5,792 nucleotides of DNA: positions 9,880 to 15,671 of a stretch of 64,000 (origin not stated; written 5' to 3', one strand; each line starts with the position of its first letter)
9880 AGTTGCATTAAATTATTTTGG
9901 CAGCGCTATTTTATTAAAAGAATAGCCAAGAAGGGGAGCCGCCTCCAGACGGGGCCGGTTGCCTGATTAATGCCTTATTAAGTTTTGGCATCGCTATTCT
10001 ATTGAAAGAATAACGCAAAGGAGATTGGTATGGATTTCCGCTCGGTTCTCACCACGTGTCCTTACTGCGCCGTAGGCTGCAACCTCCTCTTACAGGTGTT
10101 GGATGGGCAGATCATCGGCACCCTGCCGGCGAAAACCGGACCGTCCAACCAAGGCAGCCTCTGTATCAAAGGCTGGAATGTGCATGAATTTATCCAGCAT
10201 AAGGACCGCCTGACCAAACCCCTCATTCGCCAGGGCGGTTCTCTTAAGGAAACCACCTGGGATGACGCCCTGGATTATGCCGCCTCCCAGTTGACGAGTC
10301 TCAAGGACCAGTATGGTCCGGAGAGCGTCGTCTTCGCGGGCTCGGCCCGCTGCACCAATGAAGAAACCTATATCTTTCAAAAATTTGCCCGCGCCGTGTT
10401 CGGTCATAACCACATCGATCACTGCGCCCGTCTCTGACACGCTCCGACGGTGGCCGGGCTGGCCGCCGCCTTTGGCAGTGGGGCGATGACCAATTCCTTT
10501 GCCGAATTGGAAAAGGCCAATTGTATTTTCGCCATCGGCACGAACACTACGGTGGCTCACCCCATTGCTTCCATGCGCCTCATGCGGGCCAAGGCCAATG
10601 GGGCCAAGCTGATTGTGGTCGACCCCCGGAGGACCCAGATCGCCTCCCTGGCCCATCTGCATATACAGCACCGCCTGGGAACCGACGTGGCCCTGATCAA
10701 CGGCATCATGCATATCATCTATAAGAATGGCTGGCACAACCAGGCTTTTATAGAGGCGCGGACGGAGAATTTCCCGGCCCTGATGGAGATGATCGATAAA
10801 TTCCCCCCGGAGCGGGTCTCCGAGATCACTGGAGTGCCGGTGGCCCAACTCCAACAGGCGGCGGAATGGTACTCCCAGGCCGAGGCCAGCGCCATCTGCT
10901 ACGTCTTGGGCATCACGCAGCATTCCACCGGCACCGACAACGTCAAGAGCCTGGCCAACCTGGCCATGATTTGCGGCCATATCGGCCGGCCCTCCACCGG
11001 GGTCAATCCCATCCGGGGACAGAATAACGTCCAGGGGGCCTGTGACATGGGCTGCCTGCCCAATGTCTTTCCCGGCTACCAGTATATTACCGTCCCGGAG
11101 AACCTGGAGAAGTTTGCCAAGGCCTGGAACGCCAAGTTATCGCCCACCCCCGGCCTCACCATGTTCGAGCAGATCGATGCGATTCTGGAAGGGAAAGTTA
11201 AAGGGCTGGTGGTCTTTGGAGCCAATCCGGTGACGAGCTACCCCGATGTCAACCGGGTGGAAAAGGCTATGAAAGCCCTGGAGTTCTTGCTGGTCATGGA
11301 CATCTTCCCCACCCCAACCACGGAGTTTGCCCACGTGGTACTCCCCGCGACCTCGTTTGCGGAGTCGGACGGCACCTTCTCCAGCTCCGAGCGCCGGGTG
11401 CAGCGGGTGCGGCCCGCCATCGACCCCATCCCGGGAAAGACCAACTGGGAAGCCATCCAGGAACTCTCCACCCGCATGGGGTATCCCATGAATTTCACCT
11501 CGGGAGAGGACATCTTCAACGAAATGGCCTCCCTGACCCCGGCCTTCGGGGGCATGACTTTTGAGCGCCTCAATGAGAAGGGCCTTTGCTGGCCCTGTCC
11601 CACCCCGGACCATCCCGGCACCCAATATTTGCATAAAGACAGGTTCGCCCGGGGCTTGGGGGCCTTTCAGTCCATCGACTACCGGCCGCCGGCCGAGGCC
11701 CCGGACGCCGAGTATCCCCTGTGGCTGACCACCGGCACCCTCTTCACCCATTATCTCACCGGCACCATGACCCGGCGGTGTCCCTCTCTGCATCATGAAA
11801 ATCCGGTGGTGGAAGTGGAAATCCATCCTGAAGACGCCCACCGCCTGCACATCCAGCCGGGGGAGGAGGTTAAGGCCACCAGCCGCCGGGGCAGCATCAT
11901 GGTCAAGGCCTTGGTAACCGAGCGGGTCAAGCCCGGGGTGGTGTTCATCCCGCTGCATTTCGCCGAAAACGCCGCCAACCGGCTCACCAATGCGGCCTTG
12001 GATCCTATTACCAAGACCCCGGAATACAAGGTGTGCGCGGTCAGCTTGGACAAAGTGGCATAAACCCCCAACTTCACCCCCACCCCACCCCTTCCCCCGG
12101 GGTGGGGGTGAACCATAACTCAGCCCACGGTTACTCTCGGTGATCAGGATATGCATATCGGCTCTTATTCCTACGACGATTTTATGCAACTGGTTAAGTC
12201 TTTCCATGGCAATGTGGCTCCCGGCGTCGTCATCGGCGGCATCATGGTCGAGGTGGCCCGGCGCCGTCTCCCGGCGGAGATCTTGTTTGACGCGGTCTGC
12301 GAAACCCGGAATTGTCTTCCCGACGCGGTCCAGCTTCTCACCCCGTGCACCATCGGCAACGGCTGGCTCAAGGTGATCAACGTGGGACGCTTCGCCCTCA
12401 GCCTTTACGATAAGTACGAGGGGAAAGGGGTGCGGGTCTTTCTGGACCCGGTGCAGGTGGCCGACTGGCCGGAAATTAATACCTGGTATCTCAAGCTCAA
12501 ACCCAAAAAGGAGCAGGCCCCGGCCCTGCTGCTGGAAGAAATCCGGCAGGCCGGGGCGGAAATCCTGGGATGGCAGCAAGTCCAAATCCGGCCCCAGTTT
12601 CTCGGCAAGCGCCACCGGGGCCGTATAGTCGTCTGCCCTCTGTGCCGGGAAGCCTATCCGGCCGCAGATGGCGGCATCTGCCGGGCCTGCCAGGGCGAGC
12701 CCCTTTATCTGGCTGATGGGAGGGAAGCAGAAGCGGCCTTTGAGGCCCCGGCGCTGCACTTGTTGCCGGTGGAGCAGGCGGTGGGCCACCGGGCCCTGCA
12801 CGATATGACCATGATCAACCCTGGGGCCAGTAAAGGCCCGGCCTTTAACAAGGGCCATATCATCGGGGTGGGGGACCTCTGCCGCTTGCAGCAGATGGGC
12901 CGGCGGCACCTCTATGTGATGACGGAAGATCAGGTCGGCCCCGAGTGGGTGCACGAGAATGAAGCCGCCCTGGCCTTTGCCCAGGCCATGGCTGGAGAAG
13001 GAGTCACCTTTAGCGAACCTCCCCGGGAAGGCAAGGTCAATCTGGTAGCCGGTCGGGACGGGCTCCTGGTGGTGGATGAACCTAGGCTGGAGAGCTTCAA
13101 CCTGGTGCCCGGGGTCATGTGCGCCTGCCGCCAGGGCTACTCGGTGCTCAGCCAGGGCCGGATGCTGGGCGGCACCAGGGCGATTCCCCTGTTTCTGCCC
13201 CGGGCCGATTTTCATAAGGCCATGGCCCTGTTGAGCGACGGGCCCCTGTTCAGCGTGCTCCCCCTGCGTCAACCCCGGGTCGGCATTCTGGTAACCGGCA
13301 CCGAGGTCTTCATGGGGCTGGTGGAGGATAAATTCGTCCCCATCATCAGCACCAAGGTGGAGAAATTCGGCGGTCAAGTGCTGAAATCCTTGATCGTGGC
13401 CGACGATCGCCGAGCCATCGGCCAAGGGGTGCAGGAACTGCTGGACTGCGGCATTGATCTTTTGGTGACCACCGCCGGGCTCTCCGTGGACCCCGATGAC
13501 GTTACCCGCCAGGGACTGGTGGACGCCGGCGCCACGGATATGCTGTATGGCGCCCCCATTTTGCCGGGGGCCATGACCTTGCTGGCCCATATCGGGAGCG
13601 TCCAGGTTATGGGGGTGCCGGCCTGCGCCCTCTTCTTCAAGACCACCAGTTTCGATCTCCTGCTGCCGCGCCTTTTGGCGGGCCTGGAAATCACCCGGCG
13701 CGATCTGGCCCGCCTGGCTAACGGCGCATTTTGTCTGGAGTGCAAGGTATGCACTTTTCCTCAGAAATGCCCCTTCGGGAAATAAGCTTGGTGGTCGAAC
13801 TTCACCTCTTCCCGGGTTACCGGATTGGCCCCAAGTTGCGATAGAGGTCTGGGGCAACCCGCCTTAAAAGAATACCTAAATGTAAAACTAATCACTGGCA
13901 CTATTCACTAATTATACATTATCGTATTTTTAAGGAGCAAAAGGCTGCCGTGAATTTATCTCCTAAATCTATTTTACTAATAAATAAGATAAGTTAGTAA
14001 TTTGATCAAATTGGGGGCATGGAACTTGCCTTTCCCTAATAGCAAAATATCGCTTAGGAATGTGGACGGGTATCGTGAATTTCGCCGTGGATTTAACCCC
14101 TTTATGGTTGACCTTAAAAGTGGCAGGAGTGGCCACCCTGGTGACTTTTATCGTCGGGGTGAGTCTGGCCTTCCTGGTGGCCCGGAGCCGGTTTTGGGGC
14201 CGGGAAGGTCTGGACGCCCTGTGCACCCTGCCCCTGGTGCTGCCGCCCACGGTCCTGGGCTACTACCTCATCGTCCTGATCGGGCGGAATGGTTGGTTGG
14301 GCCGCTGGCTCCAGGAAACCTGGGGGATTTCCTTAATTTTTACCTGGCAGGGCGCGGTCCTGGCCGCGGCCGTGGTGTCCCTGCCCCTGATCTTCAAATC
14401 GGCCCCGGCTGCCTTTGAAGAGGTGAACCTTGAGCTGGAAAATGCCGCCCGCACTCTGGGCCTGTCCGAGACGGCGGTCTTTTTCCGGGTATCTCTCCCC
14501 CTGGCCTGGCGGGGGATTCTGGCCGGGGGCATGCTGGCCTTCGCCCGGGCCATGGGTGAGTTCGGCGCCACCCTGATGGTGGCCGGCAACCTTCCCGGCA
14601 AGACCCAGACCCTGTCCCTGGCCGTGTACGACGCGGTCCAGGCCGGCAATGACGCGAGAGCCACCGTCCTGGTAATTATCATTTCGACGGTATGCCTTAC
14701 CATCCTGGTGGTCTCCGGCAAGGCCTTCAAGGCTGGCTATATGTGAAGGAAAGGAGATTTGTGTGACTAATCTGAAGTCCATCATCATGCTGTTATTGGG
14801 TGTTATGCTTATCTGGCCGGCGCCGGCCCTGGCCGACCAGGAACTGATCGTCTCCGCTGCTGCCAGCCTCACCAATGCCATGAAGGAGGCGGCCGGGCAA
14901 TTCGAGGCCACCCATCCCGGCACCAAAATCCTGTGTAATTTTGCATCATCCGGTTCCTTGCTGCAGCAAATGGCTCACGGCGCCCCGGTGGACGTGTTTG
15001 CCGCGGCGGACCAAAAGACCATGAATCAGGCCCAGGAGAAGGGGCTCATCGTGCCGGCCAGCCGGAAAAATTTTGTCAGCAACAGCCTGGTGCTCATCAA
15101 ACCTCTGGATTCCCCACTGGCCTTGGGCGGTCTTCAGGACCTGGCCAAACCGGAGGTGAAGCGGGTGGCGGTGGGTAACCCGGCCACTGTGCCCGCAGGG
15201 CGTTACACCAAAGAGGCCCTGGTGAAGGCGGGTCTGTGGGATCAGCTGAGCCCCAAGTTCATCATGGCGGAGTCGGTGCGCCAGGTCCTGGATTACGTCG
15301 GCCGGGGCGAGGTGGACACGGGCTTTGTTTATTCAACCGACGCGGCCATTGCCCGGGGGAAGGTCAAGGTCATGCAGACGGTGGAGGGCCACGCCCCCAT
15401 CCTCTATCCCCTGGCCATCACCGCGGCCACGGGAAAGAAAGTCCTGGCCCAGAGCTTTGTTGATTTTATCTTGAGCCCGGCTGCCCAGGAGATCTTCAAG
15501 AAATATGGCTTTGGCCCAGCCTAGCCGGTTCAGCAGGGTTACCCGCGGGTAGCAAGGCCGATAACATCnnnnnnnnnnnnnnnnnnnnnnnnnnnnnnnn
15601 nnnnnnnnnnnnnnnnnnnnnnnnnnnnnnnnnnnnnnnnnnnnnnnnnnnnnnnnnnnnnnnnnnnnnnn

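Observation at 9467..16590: A recurring 8-6-8 palindrome (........-N6-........) marks a putative Mo/W regulon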

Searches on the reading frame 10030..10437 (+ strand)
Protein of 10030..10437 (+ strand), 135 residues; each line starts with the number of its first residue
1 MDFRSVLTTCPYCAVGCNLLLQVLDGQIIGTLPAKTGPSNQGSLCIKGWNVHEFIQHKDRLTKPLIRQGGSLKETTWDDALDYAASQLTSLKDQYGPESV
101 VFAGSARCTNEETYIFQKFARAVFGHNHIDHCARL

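Call 10: search_protein_families(library=ncbifam, proteins=[window:10030-10437:+])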
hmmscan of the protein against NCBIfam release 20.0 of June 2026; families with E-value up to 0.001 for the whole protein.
window:10030-10437:+ (135 aa): 20 families
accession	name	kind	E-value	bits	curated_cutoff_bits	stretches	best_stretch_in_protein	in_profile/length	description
TIGR01591.1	Fdh-alpha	equivalog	2.1e-49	168.2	666.25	1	8-135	1-128/672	formate dehydrogenase subunit alpha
NF047855.1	AssmNtatRedNasC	equivalog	7.4e-29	100.5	1100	1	7-135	22-152/708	assimilatory nitrate reductase catalytic subunit NasC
NF005895.0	PRK07860.1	equivalog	1.1e-20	73.3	802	1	2-134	233-361/811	NADH-quinone oxidoreductase subunit G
NF010055.0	PRK13532.1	equivalog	1.6e-20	73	904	1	8-134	45-178/830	nitrate reductase catalytic subunit NapA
TIGR01973.1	NuoG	equivalog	1.8e-20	73.3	470.05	1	3-132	212-337/606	NADH-quinone oxidoreductase subunit NuoG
TIGR01706.1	NAPA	equivalog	6.5e-20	71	930.55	1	8-134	45-178/830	periplasmic nitrate reductase subunit alpha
NF041323.1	Nitr_red_NasA_Halo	equivalog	3.8e-18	65.4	1000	1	13-131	3-121/673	assimilatory nitrate reductase NasA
NF012032.0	PRK15488.1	equivalog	1.2e-17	63.2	694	1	5-132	43-171/759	thiosulfate reductase PhsA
TIGR01553.1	formate-DH-alph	equivalog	7.4e-13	47.2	814.2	1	8-131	47-190/1009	formate dehydrogenase-N subunit alpha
TIGR01701.1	Fdhalpha-like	subfamily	4.7e-12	44.9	582.15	1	55-135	94-171/744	FdhF/YdeP family oxidoreductase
NF041513.1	formate_DH_Act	exception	4.1e-09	34.8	1400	1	6-92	43-131/1067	formate dehydrogenase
TIGR02166.1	dmsA_ynfE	subfamily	7.2e-09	34.2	777.7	1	13-103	53-151/794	DMSO/selenate family reductase complex A subunit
TIGR02693.1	arsenite_ox_L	equivalog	1.1e-07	30.3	359.05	1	32-103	82-158/806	arsenate reductase (azurin) large subunit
NF041885.1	selenate_YnfE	exception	2.8e-07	28.7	1675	1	12-103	56-155/805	selenate/tellurate reductase subunit YnfE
NF041884.1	selenate_YnfF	exception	9.1e-07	27.1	1650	1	9-101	49-150/798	selenate/tellurate reductase subunit YnfF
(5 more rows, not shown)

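Call 11: search_protein_families(library=pfam, proteins=[window:10030-10437:+])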
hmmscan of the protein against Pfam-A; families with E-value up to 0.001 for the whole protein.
window:10030-10437:+ (135 aa): 2 families
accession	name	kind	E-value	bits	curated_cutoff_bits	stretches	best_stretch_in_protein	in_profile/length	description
PF04879.21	Molybdop_Fe4S4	-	3.9e-16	59.2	22.7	1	5-57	3-55/55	Molybdopterin oxidoreductase Fe4S4 domain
PF00384.28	Molybdopterin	-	1.8e-15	57.3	24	1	60-135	1-81/353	Molybdopterin oxidoreductase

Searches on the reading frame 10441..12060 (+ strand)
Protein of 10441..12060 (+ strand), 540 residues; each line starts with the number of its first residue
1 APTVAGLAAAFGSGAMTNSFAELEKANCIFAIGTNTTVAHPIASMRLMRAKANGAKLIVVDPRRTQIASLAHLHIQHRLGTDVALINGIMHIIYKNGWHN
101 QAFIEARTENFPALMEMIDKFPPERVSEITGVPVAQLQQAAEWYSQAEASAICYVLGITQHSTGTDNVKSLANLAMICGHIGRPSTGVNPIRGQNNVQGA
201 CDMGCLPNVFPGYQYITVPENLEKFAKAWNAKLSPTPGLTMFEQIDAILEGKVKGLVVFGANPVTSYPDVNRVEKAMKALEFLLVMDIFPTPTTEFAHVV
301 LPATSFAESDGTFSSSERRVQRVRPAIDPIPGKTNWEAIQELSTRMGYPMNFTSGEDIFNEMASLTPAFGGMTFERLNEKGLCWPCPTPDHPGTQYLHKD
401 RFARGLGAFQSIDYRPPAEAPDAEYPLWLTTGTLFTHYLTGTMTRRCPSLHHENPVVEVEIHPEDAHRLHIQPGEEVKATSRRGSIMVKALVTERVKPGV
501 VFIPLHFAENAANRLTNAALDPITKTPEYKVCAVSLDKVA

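Call 10: search_protein_families(library=ncbifam, proteins=[window:10441-12060:+])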
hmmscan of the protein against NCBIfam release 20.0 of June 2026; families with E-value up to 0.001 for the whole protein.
window:10441-12060:+ (540 aa): 30 families (the best 25 are shown)
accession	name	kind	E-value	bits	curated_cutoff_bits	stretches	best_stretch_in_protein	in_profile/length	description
TIGR01591.1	Fdh-alpha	equivalog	5.8e-188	626.1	666.25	1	2-535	132-671/672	formate dehydrogenase subunit alpha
NF047855.1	AssmNtatRedNasC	equivalog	3.9e-131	438.6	1100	1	9-536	163-706/708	assimilatory nitrate reductase catalytic subunit NasC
NF041323.1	Nitr_red_NasA_Halo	equivalog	9.1e-78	262.4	1000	1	4-536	131-672/673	assimilatory nitrate reductase NasA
TIGR01553.1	formate-DH-alph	equivalog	2e-70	237.7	814.2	4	1-108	197-304/1009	formate dehydrogenase-N subunit alpha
NF010055.0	PRK13532.1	equivalog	1.7e-59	201.9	904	3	412-539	701-830/830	nitrate reductase catalytic subunit NapA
TIGR01706.1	NAPA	equivalog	2.7e-56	191.4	930.55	3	411-539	700-830/830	periplasmic nitrate reductase subunit alpha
NF041513.1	formate_DH_Act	exception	1.2e-55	188.9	1400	3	3-109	190-296/1067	formate dehydrogenase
TIGR01701.1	Fdhalpha-like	subfamily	1.3e-54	185.6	582.15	1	2-536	175-741/744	FdhF/YdeP family oxidoreductase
TIGR02693.1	arsenite_ox_L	equivalog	1e-35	123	359.05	2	53-340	265-567/806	arsenate reductase (azurin) large subunit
TIGR00509.1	bisC_fam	subfamily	2.3e-35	122.1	1017.55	2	46-358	196-522/772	molybdopterin guanine dinucleotide-containing S/N-oxide reductase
NF012032.0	PRK15488.1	equivalog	4.4e-32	111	694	2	22-352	193-533/759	thiosulfate reductase PhsA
TIGR02166.1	dmsA_ynfE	subfamily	2.3e-31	108.6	777.7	3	123-357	333-568/794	DMSO/selenate family reductase complex A subunit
NF007406.0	PRK09939.1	equivalog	1.4e-29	102.9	1473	1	2-277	185-480/759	acid resistance putative oxidoreductase YdeP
NF005895.0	PRK07860.1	equivalog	4.5e-25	87.8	802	1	198-369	510-681/811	NADH-quinone oxidoreductase subunit G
TIGR03479.1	DMSO_red_II_alp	subfamily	2.4e-24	85.5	984.75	2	110-346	387-643/913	molybdopterin-dependent oxidoreductase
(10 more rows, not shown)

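Call 11: search_protein_families(library=pfam, proteins=[window:10441-12060:+])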
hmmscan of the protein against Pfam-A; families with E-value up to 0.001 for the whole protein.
window:10441-12060:+ (540 aa): 2 families
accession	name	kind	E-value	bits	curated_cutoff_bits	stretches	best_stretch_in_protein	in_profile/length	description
PF00384.28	Molybdopterin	-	1.1e-47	163.2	24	1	15-344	97-352/353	Molybdopterin oxidoreductase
PF01568.27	Molydop_binding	-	3.4e-31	108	26.8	1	427-533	1-110/110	Molydopterin dinucleotide binding domain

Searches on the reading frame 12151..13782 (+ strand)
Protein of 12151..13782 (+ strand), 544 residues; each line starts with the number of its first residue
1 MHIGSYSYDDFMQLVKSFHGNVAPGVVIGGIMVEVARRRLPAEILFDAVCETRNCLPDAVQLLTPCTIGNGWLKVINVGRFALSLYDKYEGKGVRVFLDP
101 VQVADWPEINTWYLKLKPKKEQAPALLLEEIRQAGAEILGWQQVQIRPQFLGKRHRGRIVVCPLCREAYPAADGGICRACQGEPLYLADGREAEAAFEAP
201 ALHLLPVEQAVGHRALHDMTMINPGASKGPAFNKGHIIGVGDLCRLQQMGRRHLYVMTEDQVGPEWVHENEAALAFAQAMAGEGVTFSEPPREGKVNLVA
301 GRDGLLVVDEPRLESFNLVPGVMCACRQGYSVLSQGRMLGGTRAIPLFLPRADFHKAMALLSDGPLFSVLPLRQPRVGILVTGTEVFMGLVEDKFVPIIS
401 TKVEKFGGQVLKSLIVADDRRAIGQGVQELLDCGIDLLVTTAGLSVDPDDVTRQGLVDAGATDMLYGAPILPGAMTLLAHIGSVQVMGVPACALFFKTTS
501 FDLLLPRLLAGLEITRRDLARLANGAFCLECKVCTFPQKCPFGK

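Call 10: search_protein_families(library=ncbifam, proteins=[window:12151-13782:+])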
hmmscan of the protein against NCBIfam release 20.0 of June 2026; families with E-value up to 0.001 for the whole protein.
window:12151-13782:+ (544 aa): 6 families
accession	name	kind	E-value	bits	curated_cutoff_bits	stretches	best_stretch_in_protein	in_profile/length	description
TIGR00177.1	molyb_syn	domain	1.3e-13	51.1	85.35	1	375-467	2-95/148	molybdenum cofactor synthesis domain-containing protein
NF011068.0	PRK14498.1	equivalog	4.1e-09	35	534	1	361-490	173-307/647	molybdopterin biosynthesis protein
NF002947.1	PRK03604.1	equivalog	1.9e-08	33.9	285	1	377-458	148-229/301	bifunctional molybdenum cofactor biosynthesis protein MoaC/MoaB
NF001813.0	PRK00549.1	equivalog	1.2e-07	31.1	379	1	377-464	3-89/414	competence/damage-inducible protein A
NF002291.0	PRK01215.1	equivalog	1.3e-06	27.7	293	1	377-459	6-87/264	nicotinamide mononucleotide deamidase-related protein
NF045515.2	Glp_gephyrin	equivalog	0.00053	18.8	475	1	372-465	172-271/403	molybdotransferase-like divisome protein Glp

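Call 11: search_protein_families(library=pfam, proteins=[window:12151-13782:+])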
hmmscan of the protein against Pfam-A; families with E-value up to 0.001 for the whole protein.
window:12151-13782:+ (544 aa): 3 families
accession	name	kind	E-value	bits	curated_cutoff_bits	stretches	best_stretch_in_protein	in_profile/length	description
PF02663.19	FmdE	-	3.4e-35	121.4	22.9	1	18-143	1-128/133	FmdE, Molybdenum formylmethanofuran dehydrogenase operon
PF23475.1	zf-Tbcl_FmdE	-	4.3e-17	61.7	23.2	1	153-186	1-34/35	FmdE treble clef zinc finger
PF00994.29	MoCF_biosynth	-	2e-16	60.4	26.6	1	378-508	1-142/144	Probable molybdopterin binding domain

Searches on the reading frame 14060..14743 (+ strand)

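Call 10: search_protein_families(library=ncbifam, proteins=[window:14060-14743:+])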
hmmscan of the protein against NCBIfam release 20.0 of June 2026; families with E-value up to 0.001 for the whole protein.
window:14060-14743:+ (228 aa): 33 families (the best 25 are shown)
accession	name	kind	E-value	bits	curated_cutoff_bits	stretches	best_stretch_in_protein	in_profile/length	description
TIGR02141.1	modB_ABC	equivalog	1.7e-71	240.1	182.6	1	16-218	1-201/208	molybdate ABC transporter permease subunit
NF006939.0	PRK09421.1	equivalog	7.8e-66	221.7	262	1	13-219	10-217/230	molybdate ABC transporter permease subunit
TIGR01581.1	Mo_ABC_porter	hypoth_equivalog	1.6e-54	184.8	210.3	1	14-217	22-224/225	ABC transporter permease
TIGR00969.1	3a0106s02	subfamily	6.8e-52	176.6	240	1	14-218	62-265/272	sulfate ABC transporter permease subunit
TIGR02139.1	permease_CysT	equivalog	1e-40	140.1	246.1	1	12-218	49-254/265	sulfate ABC transporter permease subunit CysT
TIGR02140.1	permease_CysW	equivalog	1.7e-38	132.6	329.1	1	13-218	47-251/261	sulfate ABC transporter permease subunit CysW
NF040839.1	tungstate_WtpB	equivalog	2.5e-38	132.2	340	1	14-218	45-243/251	tungstate ABC transporter permease WtpB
NF008208.0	PRK10971.1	equivalog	4.5e-37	128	415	1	13-217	58-261/277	sulfate/thiosulfate ABC transporter permease CysT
NF008620.0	PRK11602.1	equivalog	2.5e-29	102.4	442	1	12-213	63-263/291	sulfate/thiosulfate ABC transporter permease CysW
NF038017.1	ABC_perm1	subfamily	5.6e-27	94.9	100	1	18-208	1-183/184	ABC transporter permease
NF006951.0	PRK09433.1-2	equivalog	2e-20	72.9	788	1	17-221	58-263/535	thiamine/thiamine pyrophosphate ABC transporter permease ThiP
NF011624.0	PRK15050.1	equivalog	2.7e-20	72.7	247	1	13-211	73-274/297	2-aminoethylphosphonate ABC transporter permease subunit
TIGR03226.1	PhnU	equivalog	3.3e-18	66.2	283.45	1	15-210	93-290/311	2-aminoethylphosphonate ABC transporter permease subunit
TIGR03262.1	PhnU2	equivalog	1.1e-17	64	593.25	1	14-209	55-244/546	putative 2-aminoethylphosphonate ABC transporter permease subunit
NF006953.0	PRK09433.1-4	equivalog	2e-16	59.9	970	1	22-225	63-267/536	thiamine/thiamine pyrophosphate ABC transporter permease ThiP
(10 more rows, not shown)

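Call 11: search_protein_families(library=pfam, proteins=[window:14060-14743:+])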
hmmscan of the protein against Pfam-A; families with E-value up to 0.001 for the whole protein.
window:14060-14743:+ (228 aa): 1 family
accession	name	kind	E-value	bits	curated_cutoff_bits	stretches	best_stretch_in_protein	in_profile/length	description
PF00528.27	BPD_transp_1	-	2e-16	60.7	26.4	1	33-217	1-171/184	Binding-protein-dependent transport system inner membrane component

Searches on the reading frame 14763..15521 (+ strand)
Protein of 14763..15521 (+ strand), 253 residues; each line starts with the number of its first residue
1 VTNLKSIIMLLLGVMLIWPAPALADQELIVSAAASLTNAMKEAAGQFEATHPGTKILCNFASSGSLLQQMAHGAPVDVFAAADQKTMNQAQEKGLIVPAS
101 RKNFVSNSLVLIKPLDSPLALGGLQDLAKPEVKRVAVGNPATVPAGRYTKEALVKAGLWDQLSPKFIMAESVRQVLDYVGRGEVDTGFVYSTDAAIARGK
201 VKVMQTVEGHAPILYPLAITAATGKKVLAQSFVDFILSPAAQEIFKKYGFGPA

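Call 10: search_protein_families(library=ncbifam, proteins=[window:14763-15521:+])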
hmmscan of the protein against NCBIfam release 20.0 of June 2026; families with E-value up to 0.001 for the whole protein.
window:14763-15521:+ (253 aa): 10 families
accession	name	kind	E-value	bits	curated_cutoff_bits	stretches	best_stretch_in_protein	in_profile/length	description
TIGR01256.1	modA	equivalog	6.9e-64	215.7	62.5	1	33-249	1-217/217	molybdate ABC transporter substrate-binding protein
NF007958.0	PRK10677.1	equivalog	2.9e-55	187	253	1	18-252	18-255/256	molybdate ABC transporter substrate-binding protein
NF002918.0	PRK03537.1-4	equivalog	4e-15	55.8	288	1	25-153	5-130/246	molybdate ABC transporter substrate-binding protein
NF002917.0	PRK03537.1-3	equivalog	1.1e-14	54.2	264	2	22-156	19-150/267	molybdate ABC transporter substrate-binding protein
NF002919.0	PRK03537.1-6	equivalog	2.3e-12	47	482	1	22-156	28-159/275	molybdate ABC transporter substrate-binding protein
NF002920.0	PRK03537.2-1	equivalog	4.7e-08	32.5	470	1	14-156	15-157/314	molybdate ABC transporter substrate-binding protein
NF003196.0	PRK04168.1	equivalog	6.9e-08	31.7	355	0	6-89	10-96/338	tungstate ABC transporter substrate-binding protein WtpA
NF002916.0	PRK03537.1-2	equivalog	1.6e-05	24.6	359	1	28-113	5-87/244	molybdate ABC transporter substrate-binding protein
TIGR03730.1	tungstate_WtpA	equivalog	5.6e-05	22.4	242.75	1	27-89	2-65/275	tungstate ABC transporter substrate-binding protein WtpA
TIGR02136.1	ptsS_2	subfamily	0.00097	18.4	206.6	0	27-74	40-87/295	phosphate ABC transporter substrate-binding protein PstS family protein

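Call 11: search_protein_families(library=pfam, proteins=[window:14763-15521:+])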
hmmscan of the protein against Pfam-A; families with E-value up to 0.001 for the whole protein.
window:14763-15521:+ (253 aa): 5 families
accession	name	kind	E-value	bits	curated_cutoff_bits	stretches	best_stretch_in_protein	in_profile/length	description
PF13531.11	SBP_bac_11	-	1.4e-62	211.9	25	1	29-250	2-226/227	Bacterial extracellular solute-binding protein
PF01547.30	SBP_bac_1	-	1.4e-22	81.5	26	1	33-243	1-307/307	Bacterial extracellular solute-binding protein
PF13343.11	SBP_bac_6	-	6.4e-07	29.5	24.6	1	179-252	145-218/245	Bacterial extracellular solute-binding protein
PF12849.12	PBP_like_2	-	0.00014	22.1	27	0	24-239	8-266/267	PBP superfamily domain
PF12974.12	Phosphonate-bd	-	0.00044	20.1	27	1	65-204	41-184/242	ABC transporter, phosphonate, periplasmic substrate-binding protein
